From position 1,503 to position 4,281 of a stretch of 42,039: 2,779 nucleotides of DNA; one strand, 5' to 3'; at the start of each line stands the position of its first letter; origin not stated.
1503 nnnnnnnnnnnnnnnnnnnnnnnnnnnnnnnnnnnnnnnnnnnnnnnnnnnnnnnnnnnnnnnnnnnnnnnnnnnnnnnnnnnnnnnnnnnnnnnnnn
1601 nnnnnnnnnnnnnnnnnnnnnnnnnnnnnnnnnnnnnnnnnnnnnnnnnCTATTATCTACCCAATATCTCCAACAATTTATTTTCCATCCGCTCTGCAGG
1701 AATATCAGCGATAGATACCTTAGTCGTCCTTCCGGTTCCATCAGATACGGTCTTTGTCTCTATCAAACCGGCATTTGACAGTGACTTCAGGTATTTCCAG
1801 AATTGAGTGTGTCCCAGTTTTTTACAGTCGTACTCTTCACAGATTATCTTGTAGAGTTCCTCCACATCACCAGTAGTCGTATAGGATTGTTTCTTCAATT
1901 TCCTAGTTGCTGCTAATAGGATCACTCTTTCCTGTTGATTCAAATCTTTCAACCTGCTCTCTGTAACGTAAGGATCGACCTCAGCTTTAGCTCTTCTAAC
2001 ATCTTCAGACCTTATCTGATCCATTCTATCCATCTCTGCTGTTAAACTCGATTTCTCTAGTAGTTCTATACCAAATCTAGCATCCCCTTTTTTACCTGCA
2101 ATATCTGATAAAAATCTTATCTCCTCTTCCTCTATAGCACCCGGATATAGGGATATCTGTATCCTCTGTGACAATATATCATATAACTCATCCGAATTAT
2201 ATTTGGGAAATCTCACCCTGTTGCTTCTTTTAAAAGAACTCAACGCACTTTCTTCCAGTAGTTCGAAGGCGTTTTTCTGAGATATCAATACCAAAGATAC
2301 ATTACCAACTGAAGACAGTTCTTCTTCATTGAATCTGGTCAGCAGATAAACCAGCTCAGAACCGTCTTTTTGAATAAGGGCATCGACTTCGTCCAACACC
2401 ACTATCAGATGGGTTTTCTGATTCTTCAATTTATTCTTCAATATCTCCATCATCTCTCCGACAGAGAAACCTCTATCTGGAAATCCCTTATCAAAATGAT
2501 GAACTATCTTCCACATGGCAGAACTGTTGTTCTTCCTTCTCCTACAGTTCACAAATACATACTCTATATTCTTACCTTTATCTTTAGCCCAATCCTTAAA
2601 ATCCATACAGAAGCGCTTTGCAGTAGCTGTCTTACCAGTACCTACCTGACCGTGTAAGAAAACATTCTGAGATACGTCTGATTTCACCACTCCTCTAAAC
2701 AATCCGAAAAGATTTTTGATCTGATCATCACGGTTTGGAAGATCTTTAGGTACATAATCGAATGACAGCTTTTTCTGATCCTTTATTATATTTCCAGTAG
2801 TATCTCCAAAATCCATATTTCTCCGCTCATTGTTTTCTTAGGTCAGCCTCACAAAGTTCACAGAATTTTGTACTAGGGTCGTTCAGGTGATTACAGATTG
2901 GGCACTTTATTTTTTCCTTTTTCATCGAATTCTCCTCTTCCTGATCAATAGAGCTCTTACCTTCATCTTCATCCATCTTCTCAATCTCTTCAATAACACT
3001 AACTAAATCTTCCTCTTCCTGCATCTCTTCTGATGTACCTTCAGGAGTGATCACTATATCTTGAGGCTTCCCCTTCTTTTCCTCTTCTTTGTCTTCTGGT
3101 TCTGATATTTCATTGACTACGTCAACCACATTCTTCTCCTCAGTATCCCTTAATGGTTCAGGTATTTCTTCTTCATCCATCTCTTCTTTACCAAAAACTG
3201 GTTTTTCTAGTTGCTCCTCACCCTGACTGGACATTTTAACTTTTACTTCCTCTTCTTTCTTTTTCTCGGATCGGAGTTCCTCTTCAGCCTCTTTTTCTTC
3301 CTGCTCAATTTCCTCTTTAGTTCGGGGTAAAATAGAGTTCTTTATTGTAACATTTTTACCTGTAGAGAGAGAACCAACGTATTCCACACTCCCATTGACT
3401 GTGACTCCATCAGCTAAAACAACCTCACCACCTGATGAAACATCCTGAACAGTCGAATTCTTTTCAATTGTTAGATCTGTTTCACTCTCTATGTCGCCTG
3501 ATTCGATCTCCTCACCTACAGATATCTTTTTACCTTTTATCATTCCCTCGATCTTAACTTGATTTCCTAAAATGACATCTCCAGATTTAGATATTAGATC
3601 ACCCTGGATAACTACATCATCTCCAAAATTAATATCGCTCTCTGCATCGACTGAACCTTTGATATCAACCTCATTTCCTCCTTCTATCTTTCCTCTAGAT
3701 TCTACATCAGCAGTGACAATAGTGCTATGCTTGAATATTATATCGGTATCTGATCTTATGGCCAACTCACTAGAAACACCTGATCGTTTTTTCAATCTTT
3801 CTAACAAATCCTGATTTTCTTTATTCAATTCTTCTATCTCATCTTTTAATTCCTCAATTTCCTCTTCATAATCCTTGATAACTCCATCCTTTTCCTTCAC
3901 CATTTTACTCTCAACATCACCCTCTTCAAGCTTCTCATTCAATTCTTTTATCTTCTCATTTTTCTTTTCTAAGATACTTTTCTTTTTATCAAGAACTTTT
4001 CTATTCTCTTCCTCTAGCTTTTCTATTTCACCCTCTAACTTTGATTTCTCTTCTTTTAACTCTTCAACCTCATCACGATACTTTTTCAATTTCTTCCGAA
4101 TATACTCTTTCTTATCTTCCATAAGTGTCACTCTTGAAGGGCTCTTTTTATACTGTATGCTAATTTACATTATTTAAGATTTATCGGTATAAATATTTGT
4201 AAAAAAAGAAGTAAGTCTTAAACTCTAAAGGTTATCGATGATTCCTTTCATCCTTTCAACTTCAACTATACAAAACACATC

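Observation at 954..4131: orc1 embedded in an apparent operon with a coiled-coil/bactofilin-like/zinc-ribbon protein and a membrane-anchored double OB-fold protein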

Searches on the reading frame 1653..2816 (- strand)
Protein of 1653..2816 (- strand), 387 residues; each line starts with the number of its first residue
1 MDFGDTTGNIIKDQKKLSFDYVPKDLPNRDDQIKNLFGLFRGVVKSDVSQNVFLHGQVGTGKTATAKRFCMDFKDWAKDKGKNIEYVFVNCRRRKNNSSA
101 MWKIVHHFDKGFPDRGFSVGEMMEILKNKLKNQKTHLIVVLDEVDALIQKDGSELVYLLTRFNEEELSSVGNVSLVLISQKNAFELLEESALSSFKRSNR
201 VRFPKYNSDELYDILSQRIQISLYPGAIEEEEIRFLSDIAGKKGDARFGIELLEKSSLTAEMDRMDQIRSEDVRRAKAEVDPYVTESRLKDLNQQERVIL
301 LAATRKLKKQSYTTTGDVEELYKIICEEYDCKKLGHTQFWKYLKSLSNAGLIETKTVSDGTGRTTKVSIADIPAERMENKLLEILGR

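Call 3: search_protein_families(library=pfam, proteins=[window:1653-2816:-], max_evalue=1)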
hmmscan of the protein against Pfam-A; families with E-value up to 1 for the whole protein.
window:1653-2816:- (387 aa): 29 families (the best 25 are shown)
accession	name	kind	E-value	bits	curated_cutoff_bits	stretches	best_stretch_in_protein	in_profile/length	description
PF22703.2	Cdc6_lid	-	1.1e-18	67.4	27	1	213-277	2-67/68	Cdc6 AAA+ ATPase-type lid domain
PF09079.17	Cdc6_C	-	2.3e-18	66.4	25.1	1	289-370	3-87/96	CDC6, C terminal winged helix domain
PF13401.12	AAA_22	-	2.1e-12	47.9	27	1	51-187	7-130/130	AAA domain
PF00004.35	AAA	-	1.6e-09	38.8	21.2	1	52-198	1-126/131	ATPase family associated with various cellular activities (AAA)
PF13191.12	AAA_16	-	5.2e-08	34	32.6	1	26-151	2-148/167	AAA ATPase domain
PF05729.18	NACHT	-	1.1e-07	32.3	26.7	1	52-200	3-156/167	NACHT domain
PF01637.24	ATPase_2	-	2.1e-07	31.4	33.2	1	43-184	14-160/225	ATPase domain predominantly from Archaea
PF22606.2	Cdc6-ORC-like_ATPase_lid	-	3.1e-07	30.6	27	1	206-257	1-53/60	Cdc6/ORC-like, ATPase lid domain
PF05621.17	TniB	-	5.9e-05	23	22.4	1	46-149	32-133/189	Bacterial TniB protein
PF00270.35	DEAD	-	0.00016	21.9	26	0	50-70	15-35/167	DEAD/DEAH box helicase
PF24883.2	NPHP3_N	-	0.00023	21.8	24.8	1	48-99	21-68/164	Nephrocystin 3, N-terminal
PF19995.5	iSTAND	-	0.0053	17.6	24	1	28-151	5-129/163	inactive STAND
PF17856.7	TIP49_C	-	0.015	15.9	24.5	1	228-277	13-61/66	TIP49 AAA-lid domain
PF07728.20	AAA_5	-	0.018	15.5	22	1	51-145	1-76/139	AAA domain (dynein-related subfamily)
PF13479.12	AAA_24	-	0.024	14.9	27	1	50-149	3-78/195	AAA domain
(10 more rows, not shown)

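Call 4: search_protein_families(library=ncbifam, proteins=[window:1653-2816:-], max_evalue=1)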
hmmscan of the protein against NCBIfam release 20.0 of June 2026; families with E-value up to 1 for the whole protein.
window:1653-2816:- (387 aa): 5 families
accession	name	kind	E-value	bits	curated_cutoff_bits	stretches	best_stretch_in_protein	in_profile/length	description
TIGR02928.1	TIGR02928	subfamily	5e-83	279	181.3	1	10-367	1-364/366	orc1/cdc6 family replication initiation protein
NF001623.0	PRK00411.1-1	equivalog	5.8e-80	269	311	1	9-383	16-401/411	ORC1-type DNA replication protein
NF001625.0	PRK00411.1-3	equivalog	7.3e-66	222.6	501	1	8-379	18-391/415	ORC1-type DNA replication protein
NF001624.0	PRK00411.1-2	subfamily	3.5e-53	180.8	354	1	10-368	13-360/374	ORC1-type DNA replication protein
NF001626.0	PRK00411.1-5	equivalog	8.7e-40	136.7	417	1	9-370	15-364/374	ORC1-type DNA replication protein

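Call 9: find_related_loci(query=window:1653-2816:-, collection=genome_contigs, flank=6000)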
Query window:1653-2816:- (387 aa) in genome_contigs; peptide patterns used: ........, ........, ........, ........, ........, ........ (x = any residue, [..] = any of these).
123 stretches matched a pattern; 3 encode a relative of the query (tblastn E <= 1e-3); 3 distinct loci.
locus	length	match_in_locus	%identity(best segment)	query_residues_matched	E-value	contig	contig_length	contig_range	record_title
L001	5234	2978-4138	93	1-387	0e+0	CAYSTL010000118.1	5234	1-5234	MAG TPA_asm: uncultured Thermoplasmata archaeon isolate ERP127260_co1_34 genome assembly, contig: NODE_7405_length_5234_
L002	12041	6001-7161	91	1-387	0e+0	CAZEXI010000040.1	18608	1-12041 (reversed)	MAG TPA_asm: uncultured Thermoplasmata archaeon isolate ERP127260_co1_32 genome assembly, contig: NODE_1260_length_18608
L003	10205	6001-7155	47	3-386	6e-124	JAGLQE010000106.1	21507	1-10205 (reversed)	MAG: Thermoplasmata archaeon isolate RS_8_37 ROV157_8.bin.37.fa_106, whole genome shotgun sequence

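Call 70: find_related_loci(query=A5, collection=metagenome_contigs, flank=5000)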
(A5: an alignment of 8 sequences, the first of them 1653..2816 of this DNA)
Query A5 (387 aa) in metagenome_contigs; peptide patterns used: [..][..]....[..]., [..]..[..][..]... (x = any residue, [..] = any of these).
382 stretches matched a pattern; 130 encode a relative of the query (tblastn E <= 1e-3); the best 80 are kept; 80 distinct loci.
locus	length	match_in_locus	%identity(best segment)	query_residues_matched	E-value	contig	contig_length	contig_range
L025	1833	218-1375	90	1-386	0e+0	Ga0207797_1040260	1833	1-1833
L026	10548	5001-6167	70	1-385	0e+0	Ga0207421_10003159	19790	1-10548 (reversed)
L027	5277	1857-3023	68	1-385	0e+0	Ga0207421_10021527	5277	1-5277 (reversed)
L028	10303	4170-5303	70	1-374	0e+0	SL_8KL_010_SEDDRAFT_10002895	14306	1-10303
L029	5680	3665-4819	69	1-381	0e+0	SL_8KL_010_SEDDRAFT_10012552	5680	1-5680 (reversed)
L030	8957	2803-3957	68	1-381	0e+0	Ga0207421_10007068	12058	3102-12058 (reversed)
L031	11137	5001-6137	70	1-375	0e+0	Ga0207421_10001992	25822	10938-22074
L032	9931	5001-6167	67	1-385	0e+0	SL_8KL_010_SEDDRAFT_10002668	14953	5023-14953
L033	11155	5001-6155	68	1-381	0e+0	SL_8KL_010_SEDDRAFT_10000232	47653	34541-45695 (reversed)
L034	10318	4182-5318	68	1-375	0e+0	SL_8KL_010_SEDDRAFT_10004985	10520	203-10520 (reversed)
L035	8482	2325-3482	67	1-386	2e-179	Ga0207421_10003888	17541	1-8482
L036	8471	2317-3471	65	1-385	4e-178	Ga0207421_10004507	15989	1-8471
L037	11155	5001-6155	66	1-381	4e-178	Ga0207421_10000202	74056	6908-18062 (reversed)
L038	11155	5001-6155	65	1-381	4e-174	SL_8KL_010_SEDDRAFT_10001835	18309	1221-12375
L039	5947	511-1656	58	1-381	9e-159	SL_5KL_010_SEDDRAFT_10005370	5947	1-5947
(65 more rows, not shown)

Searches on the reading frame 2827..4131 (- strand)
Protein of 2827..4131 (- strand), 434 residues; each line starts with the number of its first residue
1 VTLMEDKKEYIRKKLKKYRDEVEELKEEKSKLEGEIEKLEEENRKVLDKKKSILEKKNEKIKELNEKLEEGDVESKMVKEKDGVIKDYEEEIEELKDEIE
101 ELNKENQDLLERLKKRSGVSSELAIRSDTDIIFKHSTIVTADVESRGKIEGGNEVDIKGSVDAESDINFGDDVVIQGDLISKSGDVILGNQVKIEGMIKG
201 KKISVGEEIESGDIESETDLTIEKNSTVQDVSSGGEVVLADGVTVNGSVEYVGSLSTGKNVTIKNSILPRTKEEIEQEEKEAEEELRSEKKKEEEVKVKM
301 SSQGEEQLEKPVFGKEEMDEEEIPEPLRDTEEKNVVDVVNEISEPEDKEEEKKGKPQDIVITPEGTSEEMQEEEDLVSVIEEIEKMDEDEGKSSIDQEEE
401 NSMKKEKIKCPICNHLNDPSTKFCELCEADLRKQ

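Call 3: search_protein_families(library=pfam, proteins=[window:2827-4131:-], max_evalue=1)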
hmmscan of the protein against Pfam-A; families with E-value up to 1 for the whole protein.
window:2827-4131:- (434 aa): 14 families
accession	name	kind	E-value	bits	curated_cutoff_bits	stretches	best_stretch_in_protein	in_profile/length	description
PF04519.19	Bactofilin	-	0.00028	21.5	27.9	1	153-249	5-97/98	Polymer-forming cytoskeletal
PF13248.11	Zn_ribbon_3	-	0.0081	16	27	1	406-431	1-26/26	zinc-ribbon domain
PF12773.13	DZR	-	0.012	16.3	27.3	1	410-432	1-23/45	Double zinc ribbon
PF16331.10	TolA_bind_tri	-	0.012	16.2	30.1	1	20-60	25-65/76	TolA binding protein trimerisation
PF04977.20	DivIC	-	0.02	15.1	28.9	1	86-116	20-50/80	Septum formation initiator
PF24670.1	DUF7653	-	0.024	15.2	27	1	89-130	4-45/125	Domain of unknown function (DUF7653)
PF03961.19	FapA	-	0.024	14.7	31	1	130-327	15-201/272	Flagellar Assembly Protein A beta solenoid domain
PF19697.4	Atg11_middle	-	0.037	14.7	26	1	82-114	41-73/79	Atg11 middle domain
PF11068.13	YlqD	-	0.066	14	27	1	80-173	17-112/131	YlqD protein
PF06103.16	DUF948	-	0.13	12.9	37.2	1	12-67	18-73/89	Bacterial protein of unknown function (DUF948)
PF07996.16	T4SS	-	0.15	12.9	24.7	1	8-107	60-158/197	Type IV secretion system proteins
PF14362.11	DUF4407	-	0.37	10.5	31.3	1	10-114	131-215/297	Domain of unknown function (DUF4407)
PF03775.22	MinC_C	-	0.4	11.2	33.2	0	124-161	5-42/102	Septum formation inhibitor MinC, C-terminal domain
PF20864.3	Zn_ribbon_TEX13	-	0.69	10.2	17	0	410-427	3-20/20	Putative testis-expressed protein 13C, zinc finger domain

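Call 4: search_protein_families(library=ncbifam, proteins=[window:2827-4131:-], max_evalue=1)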
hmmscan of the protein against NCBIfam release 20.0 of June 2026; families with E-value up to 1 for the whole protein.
window:2827-4131:- (434 aa): 7 families
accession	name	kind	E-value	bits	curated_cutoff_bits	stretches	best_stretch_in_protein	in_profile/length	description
TIGR02169.1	SMC_prok_A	equivalog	8.8e-05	20.4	729.4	1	5-122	315-425/1165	chromosome segregation protein SMC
NF045487.1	ASRP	equivalog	0.00014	20.6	300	1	9-115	313-478/593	archaea-specific SMC-related protein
TIGR04211.1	SH3_and_anchor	equivalog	0.0015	18.1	65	1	11-115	64-164/198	TIGR04211 family SH3 domain-containing protein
TIGR02168.1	SMC_prok_B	equivalog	0.0015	16.4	567.35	1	8-114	716-822/1181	chromosome segregation protein SMC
NF041910.1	HVO_0416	equivalog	0.057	13.3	80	1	404-428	31-55/58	HVO_0416 family zinc finger protein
NF000800.0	PRK00055.1-1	equivalog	0.13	11.2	398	1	222-267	169-213/305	ribonuclease Z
NF002572.0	PRK02224.1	equivalog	0.57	8.4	1087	1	6-130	516-646/888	DNA double-strand break repair ATPase Rad50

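Call 6: find_homologous_proteins(query=window:2827-4131:-, max_evalue=0.001)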
Query window:2827-4131:- (434 aa): 1 proteins with E <= 0.001 among 8000 candidates.
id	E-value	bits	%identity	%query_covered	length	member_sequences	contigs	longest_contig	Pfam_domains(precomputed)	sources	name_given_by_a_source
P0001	7.9e-6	44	38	23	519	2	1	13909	PF05763.19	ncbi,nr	ncbi:MAG: DUF835 domain-containing protein, partial [Candidatus Thermoplasmatota archaeon]|nr:DUF835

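Call 79: find_encoding_contigs(protein=P0001, flank=7000, max_places=3)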
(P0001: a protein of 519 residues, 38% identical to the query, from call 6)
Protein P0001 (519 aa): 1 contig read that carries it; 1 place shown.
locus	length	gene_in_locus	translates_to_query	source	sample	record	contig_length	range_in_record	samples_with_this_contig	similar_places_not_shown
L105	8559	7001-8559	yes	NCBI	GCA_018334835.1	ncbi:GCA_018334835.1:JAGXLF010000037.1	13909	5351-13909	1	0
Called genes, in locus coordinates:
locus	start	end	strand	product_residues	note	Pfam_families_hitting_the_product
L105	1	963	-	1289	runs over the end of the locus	PF00133:tRNA-synt_1, PF08264:Anticodon_1, PF19302:DUF5915, PF14520:HHH_5, PF05763:DUF835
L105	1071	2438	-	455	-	PF00890:FAD_binding_2 (weak), PF01134:GIDA (weak), PF07992:Pyr_redox_2, PF12831:FAD_oxidored (weak), PF13450:NAD_binding_8 (weak), PF13738:Pyr_redox_3, PF00070:Pyr_redox, PF02852:Pyr_redox_dim, +4 more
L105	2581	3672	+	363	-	PF00091:Tubulin, PF12327:FtsZ_C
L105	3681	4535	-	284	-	PF00491:Arginase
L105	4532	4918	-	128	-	PF21485:IF5A-like_N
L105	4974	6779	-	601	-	PF08439:Peptidase_M3_N, PF01432:Peptidase_M3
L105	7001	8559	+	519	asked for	PF05763:DUF835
